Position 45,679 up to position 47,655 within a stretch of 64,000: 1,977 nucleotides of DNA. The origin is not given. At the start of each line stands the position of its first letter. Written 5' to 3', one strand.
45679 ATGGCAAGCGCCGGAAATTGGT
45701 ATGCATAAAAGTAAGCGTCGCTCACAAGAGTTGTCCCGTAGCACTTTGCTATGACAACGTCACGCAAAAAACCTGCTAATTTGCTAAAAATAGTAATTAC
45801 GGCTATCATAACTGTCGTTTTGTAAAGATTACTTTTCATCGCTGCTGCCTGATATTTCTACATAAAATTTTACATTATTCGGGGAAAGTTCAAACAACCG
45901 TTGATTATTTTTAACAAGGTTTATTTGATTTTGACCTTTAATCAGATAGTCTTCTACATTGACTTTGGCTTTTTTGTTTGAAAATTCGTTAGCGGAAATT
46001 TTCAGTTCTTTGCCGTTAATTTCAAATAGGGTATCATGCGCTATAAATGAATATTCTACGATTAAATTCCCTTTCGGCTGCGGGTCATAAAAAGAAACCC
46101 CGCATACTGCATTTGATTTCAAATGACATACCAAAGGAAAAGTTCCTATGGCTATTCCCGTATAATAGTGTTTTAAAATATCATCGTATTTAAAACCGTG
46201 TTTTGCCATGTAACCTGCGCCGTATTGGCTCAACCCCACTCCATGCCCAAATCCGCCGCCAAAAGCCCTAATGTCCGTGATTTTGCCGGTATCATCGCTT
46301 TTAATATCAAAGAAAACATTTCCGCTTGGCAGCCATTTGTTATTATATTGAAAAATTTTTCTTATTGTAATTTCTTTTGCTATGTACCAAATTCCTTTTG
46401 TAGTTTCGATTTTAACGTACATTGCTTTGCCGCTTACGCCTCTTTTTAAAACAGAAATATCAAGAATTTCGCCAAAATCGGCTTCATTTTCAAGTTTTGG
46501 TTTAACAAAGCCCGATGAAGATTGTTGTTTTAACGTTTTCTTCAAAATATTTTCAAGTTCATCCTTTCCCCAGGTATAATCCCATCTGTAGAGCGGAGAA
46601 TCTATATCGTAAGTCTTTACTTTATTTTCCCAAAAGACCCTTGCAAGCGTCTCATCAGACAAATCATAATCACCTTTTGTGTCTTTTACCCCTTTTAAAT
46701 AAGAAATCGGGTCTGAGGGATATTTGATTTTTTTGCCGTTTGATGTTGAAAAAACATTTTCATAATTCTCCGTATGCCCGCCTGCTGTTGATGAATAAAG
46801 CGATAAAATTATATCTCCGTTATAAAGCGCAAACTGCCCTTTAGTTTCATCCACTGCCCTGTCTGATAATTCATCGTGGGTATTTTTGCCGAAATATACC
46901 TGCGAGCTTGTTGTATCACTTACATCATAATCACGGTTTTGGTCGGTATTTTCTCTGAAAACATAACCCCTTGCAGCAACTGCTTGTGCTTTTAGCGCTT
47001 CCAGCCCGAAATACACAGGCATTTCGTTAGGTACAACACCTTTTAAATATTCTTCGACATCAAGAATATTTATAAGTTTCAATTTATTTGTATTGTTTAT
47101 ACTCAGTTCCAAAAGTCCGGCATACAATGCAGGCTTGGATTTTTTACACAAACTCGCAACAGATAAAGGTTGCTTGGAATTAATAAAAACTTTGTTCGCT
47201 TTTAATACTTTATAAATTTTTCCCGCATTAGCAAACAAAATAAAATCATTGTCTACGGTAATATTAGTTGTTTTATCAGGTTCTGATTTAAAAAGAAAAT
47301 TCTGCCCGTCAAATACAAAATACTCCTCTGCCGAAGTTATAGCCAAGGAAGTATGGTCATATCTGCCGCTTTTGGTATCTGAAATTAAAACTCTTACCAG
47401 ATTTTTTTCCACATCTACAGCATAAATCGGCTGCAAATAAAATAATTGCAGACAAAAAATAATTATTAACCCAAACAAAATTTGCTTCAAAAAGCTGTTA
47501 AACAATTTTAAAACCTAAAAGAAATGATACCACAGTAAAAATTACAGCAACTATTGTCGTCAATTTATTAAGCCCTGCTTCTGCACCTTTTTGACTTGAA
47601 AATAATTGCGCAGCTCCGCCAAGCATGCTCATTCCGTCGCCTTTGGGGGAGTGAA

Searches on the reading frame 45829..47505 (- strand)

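Call 34: search_protein_families(library=pfam, proteins=[window:45829-47505:-], max_evalue=0.001)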
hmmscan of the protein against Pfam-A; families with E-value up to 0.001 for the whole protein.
window:45829-47505:- (558 aa): 1 family
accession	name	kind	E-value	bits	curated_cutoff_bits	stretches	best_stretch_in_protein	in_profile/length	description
PF08486.15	SpoIID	-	1.4e-26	93.4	23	1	140-228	3-97/97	Stage II sporulation protein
